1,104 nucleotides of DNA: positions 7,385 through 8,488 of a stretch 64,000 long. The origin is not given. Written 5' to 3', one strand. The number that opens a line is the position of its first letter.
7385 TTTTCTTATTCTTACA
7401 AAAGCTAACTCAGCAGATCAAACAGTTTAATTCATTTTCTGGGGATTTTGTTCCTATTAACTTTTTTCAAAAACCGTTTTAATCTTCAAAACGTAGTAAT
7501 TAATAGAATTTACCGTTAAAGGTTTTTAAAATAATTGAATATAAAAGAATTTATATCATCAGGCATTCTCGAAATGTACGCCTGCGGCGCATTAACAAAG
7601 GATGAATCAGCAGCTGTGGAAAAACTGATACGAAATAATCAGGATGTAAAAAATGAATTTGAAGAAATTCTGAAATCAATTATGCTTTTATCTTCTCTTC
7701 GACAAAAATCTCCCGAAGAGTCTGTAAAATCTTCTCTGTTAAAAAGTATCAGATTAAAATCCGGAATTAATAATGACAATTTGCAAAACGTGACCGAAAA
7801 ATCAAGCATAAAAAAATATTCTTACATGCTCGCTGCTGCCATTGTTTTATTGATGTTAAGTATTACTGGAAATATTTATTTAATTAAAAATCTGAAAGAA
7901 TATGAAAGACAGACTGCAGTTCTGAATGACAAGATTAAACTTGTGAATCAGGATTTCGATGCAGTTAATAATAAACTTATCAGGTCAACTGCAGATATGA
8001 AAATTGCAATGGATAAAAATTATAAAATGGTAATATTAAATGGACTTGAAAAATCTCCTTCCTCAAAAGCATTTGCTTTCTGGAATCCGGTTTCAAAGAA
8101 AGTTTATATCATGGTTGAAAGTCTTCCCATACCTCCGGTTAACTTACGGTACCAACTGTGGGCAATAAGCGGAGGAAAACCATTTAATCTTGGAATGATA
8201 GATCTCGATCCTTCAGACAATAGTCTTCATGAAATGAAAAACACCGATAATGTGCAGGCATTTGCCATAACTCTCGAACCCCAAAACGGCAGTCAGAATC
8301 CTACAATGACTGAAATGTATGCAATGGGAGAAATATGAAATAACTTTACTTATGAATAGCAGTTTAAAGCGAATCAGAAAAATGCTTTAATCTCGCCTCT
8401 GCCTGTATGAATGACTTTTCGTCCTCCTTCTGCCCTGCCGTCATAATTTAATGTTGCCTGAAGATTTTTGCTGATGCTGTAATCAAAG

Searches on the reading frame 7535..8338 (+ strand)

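Call 56: search_protein_families(library=pfam, proteins=[window:7535-8338:+], max_evalue=0.0001)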
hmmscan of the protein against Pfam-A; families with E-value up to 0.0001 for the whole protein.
window:7535-8338:+ (267 aa): 1 family
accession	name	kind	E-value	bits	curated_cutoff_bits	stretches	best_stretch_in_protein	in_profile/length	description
PF10099.14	RskA_C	-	2.6e-14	54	29.4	1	100-257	5-130/135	Anti-sigma-K factor rskA, C-terminal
